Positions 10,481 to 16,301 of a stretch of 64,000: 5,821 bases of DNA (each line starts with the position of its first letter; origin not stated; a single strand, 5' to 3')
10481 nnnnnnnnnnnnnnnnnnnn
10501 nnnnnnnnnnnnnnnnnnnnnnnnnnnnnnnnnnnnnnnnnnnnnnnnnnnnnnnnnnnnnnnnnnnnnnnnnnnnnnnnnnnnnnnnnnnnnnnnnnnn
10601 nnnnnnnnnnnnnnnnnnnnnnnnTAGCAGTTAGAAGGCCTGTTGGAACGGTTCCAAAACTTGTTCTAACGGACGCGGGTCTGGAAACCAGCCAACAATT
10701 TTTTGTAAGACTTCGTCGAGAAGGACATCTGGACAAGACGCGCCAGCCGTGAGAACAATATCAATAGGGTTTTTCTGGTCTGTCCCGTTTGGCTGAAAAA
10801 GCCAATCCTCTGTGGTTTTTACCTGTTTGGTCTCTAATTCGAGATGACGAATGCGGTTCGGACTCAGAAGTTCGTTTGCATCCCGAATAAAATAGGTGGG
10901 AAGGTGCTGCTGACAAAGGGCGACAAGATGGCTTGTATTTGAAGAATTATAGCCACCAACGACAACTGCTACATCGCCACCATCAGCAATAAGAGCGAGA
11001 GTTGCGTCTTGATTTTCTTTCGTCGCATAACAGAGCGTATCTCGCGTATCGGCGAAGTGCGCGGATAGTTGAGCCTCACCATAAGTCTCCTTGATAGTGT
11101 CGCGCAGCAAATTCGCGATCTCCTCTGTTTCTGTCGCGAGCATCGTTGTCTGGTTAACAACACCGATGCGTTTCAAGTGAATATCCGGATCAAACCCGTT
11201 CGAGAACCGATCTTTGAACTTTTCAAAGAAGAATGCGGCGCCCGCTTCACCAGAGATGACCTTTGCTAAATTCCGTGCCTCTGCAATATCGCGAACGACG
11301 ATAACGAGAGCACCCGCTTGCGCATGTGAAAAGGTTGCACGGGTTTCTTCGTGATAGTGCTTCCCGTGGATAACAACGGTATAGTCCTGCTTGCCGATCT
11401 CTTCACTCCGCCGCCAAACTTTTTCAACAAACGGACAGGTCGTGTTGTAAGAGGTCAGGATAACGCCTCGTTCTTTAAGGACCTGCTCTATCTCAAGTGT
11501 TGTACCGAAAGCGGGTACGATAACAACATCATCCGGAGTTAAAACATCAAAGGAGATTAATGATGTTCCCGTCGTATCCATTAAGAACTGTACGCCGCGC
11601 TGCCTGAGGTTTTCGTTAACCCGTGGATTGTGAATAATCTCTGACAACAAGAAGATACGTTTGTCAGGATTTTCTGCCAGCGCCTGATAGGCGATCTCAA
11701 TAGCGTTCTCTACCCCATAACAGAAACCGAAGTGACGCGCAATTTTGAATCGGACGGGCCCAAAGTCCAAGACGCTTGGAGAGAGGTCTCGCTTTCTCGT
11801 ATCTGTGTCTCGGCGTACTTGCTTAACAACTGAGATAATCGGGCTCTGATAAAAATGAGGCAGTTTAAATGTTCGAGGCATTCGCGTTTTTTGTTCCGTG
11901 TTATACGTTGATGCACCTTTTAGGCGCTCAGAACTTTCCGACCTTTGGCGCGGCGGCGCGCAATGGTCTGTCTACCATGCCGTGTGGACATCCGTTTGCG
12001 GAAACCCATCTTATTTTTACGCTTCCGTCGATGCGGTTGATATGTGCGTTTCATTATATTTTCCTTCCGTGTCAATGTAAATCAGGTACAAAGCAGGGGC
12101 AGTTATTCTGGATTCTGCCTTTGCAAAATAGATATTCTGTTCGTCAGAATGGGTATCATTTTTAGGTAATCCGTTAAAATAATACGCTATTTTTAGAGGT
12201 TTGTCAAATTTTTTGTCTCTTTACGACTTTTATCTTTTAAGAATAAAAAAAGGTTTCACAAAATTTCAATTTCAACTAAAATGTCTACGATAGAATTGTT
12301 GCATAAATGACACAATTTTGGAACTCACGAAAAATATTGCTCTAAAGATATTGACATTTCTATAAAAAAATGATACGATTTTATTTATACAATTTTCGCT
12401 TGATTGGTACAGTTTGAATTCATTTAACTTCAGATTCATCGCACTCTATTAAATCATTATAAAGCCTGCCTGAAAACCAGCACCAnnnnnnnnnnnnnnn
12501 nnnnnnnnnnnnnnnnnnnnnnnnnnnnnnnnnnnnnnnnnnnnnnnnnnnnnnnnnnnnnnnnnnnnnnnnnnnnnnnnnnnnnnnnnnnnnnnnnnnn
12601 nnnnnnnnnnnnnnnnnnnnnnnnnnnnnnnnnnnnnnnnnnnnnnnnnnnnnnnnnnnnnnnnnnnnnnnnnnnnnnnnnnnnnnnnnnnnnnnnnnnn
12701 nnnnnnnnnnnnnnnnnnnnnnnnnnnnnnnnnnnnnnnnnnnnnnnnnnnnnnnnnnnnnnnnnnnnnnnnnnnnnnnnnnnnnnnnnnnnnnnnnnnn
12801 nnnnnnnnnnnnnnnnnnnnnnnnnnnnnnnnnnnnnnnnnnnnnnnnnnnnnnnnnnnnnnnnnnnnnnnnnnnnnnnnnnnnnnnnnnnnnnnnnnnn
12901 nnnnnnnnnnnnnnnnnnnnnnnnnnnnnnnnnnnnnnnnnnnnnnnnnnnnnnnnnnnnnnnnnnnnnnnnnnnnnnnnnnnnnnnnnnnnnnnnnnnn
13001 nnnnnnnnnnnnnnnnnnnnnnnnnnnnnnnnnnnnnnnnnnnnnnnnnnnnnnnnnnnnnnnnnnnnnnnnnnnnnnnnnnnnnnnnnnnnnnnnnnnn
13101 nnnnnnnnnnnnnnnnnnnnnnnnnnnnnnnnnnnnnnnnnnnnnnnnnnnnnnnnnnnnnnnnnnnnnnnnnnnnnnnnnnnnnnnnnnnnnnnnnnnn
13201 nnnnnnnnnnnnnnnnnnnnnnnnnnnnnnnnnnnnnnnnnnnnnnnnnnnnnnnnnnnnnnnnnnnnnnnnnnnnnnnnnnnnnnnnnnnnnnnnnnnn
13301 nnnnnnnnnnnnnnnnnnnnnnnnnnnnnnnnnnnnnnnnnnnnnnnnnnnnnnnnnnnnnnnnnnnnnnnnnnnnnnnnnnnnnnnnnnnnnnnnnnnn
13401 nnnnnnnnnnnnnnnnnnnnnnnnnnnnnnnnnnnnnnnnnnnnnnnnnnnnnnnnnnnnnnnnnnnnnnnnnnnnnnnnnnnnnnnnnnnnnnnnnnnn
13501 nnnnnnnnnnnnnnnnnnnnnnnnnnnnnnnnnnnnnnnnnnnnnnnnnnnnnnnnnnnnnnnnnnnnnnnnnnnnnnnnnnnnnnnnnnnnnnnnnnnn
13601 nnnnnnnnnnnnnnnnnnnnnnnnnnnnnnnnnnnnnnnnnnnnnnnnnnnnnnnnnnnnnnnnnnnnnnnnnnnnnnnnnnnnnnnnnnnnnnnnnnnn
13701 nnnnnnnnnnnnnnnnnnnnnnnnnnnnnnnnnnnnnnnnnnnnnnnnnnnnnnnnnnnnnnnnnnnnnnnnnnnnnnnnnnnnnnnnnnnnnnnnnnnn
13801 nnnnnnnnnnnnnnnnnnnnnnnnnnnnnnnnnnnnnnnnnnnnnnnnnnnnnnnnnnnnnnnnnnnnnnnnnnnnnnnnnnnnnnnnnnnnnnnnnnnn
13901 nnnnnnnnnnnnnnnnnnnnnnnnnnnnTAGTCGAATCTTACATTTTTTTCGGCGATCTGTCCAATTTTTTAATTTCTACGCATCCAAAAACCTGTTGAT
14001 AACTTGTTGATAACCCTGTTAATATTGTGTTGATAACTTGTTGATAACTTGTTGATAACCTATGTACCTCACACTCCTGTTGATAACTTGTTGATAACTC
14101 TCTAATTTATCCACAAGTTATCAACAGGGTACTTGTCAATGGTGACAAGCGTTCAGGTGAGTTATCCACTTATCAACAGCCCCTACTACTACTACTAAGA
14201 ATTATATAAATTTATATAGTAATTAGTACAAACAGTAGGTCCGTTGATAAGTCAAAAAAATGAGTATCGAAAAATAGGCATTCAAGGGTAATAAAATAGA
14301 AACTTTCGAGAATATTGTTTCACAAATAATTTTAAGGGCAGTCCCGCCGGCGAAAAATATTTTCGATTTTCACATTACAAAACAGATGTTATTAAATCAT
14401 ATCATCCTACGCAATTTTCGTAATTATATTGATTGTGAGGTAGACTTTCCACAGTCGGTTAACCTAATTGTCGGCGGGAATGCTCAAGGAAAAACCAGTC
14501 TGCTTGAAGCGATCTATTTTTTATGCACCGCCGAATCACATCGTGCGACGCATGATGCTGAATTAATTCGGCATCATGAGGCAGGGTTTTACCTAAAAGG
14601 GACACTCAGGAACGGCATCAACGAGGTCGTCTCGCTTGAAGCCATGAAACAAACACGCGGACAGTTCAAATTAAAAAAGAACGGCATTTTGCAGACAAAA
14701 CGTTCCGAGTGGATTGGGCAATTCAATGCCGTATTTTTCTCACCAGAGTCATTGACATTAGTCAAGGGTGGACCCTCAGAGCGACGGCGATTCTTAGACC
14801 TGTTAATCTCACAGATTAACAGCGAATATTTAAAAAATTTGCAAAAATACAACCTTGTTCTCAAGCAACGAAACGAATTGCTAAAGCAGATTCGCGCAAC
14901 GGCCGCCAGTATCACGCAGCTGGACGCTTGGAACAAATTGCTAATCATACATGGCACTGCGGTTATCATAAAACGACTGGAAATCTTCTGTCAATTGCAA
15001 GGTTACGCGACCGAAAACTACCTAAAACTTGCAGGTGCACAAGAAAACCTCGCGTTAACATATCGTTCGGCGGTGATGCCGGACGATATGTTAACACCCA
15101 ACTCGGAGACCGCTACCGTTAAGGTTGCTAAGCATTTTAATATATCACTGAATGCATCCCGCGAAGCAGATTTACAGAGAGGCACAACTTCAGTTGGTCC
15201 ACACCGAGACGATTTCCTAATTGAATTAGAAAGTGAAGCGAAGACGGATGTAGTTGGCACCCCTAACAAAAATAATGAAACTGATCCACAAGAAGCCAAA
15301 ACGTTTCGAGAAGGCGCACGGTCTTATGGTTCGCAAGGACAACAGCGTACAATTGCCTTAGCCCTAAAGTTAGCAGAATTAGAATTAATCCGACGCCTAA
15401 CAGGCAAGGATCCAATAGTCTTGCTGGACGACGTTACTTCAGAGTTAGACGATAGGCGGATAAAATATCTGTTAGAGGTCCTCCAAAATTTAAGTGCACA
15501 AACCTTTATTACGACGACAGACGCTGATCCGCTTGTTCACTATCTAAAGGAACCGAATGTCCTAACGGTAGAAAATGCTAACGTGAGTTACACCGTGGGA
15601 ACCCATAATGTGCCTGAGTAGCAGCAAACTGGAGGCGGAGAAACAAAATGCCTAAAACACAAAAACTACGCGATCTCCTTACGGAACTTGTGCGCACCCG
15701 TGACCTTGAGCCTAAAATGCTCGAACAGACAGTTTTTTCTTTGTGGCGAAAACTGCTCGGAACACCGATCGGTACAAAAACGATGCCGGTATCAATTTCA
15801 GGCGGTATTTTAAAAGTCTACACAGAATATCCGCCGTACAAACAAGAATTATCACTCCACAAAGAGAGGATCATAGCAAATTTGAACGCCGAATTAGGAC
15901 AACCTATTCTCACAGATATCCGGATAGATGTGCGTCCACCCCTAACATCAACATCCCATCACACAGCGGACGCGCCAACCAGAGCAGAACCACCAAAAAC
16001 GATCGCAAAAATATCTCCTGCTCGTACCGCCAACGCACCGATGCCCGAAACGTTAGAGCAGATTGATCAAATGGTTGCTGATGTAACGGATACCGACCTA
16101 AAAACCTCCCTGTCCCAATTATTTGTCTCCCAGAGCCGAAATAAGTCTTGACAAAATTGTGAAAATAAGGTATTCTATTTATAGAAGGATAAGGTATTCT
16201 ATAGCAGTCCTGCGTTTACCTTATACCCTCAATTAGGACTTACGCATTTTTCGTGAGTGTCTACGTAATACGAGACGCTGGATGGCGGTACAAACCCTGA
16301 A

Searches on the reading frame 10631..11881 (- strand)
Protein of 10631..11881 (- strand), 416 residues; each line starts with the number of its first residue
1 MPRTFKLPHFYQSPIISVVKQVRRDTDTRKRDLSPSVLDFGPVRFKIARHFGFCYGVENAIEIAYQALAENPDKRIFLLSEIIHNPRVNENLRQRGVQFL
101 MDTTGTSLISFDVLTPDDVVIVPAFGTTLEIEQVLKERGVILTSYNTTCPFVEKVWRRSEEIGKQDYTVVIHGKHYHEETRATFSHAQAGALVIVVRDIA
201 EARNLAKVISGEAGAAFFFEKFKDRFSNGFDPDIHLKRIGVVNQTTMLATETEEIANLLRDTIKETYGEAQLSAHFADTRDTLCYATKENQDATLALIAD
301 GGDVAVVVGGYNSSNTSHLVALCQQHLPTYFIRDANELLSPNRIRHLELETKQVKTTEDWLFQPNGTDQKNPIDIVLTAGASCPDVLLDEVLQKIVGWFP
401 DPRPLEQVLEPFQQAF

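Call 64: search_protein_families(library=pfam, proteins=[window:10631-11881:-], max_evalue=0.000001)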
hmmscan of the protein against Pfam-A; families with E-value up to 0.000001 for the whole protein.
window:10631-11881:- (416 aa): 1 family
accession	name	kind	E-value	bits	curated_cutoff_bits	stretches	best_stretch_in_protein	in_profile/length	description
PF02401.23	LYTB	-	1.7e-68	231.3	24.5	1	47-395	3-266/267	LytB protein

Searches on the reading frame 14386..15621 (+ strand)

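Call 64: search_protein_families(library=pfam, proteins=[window:14386-15621:+], max_evalue=0.000001)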
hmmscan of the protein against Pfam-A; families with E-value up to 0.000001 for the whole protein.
window:14386-15621:+ (411 aa): 4 families
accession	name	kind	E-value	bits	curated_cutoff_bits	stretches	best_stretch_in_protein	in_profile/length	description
PF02463.25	SMC_N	-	1.4e-20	74.1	40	1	3-381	2-200/220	RecF/RecN/SMC N terminal domain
PF13476.12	AAA_23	-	5.7e-15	56.9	27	1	6-176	2-163/201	AAA domain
PF13175.12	AAA_15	-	3.8e-14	53.5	32.1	1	1-176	1-133/374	AAA ATPase domain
PF13304.12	AAA_21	-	1.4e-08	35.6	27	0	25-55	1-31/304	AAA domain, putative AbiEii toxin, Type IV TA system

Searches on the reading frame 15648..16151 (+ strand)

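Call 64: search_protein_families(library=pfam, proteins=[window:15648-16151:+], max_evalue=0.000001)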
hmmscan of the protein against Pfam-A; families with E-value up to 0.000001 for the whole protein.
window:15648-16151:+ (167 aa): 1 family
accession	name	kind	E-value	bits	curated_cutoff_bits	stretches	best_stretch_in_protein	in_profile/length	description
PF05258.17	DciA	-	1.4e-15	57.7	24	1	6-93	1-89/89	Dna[CI] antecedent, DciA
